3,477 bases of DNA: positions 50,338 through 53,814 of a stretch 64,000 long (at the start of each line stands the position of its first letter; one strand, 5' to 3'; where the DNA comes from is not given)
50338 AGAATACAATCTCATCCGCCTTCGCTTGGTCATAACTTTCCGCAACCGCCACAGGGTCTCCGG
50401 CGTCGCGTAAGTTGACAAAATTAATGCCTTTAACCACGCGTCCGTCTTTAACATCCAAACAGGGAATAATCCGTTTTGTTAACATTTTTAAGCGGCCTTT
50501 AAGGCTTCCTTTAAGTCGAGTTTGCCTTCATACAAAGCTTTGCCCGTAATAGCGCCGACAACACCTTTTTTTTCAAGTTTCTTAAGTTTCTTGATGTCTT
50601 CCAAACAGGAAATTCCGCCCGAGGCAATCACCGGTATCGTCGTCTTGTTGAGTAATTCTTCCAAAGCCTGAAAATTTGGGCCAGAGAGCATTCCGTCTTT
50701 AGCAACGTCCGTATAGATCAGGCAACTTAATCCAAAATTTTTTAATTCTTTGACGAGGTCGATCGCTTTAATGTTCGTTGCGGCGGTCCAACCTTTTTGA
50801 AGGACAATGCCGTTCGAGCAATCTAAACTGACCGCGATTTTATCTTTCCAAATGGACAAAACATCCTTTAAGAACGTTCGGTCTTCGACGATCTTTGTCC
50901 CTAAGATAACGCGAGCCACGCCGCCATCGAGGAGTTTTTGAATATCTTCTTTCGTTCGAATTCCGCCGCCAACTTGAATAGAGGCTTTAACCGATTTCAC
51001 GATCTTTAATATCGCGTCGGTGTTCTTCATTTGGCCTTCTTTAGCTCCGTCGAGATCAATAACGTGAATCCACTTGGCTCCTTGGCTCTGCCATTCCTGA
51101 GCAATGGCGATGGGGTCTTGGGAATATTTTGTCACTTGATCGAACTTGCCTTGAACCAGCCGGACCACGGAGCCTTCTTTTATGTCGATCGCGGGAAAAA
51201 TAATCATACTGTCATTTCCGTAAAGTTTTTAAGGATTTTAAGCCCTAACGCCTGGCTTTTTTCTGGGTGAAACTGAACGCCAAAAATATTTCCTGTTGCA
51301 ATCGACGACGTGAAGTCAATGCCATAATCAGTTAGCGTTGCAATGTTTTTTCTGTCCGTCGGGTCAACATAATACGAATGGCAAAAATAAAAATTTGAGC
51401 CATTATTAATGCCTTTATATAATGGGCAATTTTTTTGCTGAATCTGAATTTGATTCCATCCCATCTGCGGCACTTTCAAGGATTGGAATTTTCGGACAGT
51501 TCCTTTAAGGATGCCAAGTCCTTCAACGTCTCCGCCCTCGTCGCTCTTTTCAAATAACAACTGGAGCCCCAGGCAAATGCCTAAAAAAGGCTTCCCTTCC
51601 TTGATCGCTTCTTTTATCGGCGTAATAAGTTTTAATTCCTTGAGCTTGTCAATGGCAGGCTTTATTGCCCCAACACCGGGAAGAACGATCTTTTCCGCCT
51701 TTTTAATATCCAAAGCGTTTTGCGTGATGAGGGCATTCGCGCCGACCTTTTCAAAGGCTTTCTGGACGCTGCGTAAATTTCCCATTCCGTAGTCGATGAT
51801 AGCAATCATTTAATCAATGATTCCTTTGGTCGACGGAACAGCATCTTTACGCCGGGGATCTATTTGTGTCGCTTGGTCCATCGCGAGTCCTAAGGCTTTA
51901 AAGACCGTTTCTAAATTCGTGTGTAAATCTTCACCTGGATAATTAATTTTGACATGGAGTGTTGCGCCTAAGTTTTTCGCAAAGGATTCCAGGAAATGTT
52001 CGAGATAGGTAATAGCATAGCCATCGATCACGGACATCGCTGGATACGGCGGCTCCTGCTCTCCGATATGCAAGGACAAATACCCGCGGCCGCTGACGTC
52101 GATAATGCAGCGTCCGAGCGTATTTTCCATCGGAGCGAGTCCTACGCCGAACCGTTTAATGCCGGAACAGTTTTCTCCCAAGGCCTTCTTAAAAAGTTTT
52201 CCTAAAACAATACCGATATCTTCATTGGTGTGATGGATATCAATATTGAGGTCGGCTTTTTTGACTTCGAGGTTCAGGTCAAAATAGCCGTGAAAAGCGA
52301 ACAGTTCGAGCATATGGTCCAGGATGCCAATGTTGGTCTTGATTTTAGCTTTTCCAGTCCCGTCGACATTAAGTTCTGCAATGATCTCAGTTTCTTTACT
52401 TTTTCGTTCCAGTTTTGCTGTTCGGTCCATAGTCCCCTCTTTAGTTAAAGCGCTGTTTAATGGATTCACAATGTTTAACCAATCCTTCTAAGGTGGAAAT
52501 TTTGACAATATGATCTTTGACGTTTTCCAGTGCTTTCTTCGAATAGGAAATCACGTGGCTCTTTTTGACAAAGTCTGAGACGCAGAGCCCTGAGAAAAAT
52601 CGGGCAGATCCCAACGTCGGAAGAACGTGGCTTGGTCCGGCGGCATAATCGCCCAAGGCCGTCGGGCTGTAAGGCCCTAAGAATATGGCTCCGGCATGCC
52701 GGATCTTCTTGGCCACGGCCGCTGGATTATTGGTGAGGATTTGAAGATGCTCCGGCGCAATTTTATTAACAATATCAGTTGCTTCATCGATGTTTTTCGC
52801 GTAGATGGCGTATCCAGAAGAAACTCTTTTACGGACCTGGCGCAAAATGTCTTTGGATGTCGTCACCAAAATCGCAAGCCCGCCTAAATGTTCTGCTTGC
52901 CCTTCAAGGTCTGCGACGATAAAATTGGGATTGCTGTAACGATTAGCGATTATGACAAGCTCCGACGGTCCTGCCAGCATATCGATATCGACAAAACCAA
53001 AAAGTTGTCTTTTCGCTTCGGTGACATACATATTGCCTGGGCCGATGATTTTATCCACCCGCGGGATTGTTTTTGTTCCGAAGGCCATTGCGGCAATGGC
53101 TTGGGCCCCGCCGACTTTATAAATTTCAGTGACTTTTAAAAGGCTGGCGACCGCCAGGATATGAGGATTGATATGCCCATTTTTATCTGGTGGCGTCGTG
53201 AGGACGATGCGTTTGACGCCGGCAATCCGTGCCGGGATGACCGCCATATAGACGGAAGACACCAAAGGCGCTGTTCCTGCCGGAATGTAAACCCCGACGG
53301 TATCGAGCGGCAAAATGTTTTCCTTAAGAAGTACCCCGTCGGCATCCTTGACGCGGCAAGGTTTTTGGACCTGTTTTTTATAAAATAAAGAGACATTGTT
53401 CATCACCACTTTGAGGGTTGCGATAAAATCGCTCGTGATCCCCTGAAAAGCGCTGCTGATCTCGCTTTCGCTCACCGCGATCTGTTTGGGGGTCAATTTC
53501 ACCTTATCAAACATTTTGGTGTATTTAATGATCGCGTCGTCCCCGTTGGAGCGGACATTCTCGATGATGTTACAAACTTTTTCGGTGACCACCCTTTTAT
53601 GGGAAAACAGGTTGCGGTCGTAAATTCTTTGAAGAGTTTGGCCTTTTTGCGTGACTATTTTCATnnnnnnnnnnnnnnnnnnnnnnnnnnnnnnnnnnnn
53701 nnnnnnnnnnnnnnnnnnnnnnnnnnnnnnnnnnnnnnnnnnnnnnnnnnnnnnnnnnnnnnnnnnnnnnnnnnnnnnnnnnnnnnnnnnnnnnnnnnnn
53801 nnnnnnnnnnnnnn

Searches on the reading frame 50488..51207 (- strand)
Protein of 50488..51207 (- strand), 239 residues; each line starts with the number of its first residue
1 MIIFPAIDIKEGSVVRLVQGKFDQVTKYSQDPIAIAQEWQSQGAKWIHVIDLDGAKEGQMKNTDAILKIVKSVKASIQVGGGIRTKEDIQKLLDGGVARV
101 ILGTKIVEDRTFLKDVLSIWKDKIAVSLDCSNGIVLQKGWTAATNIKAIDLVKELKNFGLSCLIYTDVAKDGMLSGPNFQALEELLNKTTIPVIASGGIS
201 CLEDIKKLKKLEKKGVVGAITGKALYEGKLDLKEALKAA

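Call 69: search_protein_families(library=pfam, proteins=[window:50488-51207:-], max_evalue=0.001)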
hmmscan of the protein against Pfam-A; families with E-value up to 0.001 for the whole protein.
window:50488-51207:- (239 aa): 4 families
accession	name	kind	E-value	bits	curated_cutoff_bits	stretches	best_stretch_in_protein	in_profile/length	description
PF00977.27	His_biosynth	-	1.9e-79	266.7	23.6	1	3-230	2-227/228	Histidine biosynthesis protein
PF01207.24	Dus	-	1.9e-05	24.4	20.4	0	177-226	171-218/311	Dihydrouridine synthase (Dus)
PF00290.26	Trp_syntA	-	7.4e-05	22.2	27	0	54-109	177-232/259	Tryptophan synthase alpha chain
PF04309.18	G3P_antiterm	-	0.00093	19.1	27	0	65-100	130-165/173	Glycerol-3-phosphate responsive antiterminator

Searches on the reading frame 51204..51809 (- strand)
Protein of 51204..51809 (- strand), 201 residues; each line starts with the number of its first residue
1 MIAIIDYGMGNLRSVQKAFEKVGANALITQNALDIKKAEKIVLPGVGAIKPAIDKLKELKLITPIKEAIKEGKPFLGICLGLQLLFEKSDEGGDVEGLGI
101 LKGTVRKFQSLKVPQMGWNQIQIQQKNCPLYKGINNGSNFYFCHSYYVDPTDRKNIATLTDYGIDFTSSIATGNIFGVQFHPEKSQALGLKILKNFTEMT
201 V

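Call 69: search_protein_families(library=pfam, proteins=[window:51204-51809:-], max_evalue=0.001)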
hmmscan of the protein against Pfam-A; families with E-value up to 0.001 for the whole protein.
window:51204-51809:- (201 aa): 4 families
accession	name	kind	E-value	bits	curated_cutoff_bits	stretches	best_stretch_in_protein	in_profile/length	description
PF00117.34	GATase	-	2.9e-23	82.9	22.8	1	4-196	2-186/190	Glutamine amidotransferase class-I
PF01174.25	SNO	-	5e-08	33.5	27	1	10-200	6-186/188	SNO glutamine amidotransferase family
PF07685.20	GATase_3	-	2.9e-07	30.7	27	1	25-106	29-116/196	CobB/CobQ-like glutamine amidotransferase domain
PF07722.19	Peptidase_C26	-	1.1e-06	29.1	20.5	1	64-183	97-219/219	Peptidase C26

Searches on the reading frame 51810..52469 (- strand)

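Call 69: search_protein_families(library=pfam, proteins=[window:51810-52469:-], max_evalue=0.001)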
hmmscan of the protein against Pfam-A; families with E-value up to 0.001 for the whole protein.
window:51810-52469:- (219 aa): 1 family
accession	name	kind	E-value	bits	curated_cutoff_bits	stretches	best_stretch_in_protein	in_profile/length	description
PF00475.24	IGPD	-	1.4e-42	145.6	27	1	45-197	1-144/144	Imidazoleglycerol-phosphate dehydratase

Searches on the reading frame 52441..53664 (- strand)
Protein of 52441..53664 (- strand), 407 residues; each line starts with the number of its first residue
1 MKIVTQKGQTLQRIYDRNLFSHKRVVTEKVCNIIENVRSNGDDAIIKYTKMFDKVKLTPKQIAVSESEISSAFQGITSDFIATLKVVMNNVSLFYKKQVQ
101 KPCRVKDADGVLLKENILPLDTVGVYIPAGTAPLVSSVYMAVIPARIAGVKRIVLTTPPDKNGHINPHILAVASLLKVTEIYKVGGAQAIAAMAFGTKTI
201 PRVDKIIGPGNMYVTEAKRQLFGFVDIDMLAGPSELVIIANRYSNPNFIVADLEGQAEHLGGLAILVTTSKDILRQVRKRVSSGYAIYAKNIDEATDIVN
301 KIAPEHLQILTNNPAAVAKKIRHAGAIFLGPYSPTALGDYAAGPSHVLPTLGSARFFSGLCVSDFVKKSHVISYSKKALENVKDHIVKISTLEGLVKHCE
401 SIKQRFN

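Call 69: search_protein_families(library=pfam, proteins=[window:52441-53664:-], max_evalue=0.001)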
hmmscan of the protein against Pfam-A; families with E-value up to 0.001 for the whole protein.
window:52441-53664:- (407 aa): 1 family
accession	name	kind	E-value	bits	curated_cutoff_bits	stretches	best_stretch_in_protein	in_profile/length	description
PF00815.25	Histidinol_dh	-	5.6e-144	480.6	27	1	24-406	9-411/411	Histidinol dehydrogenase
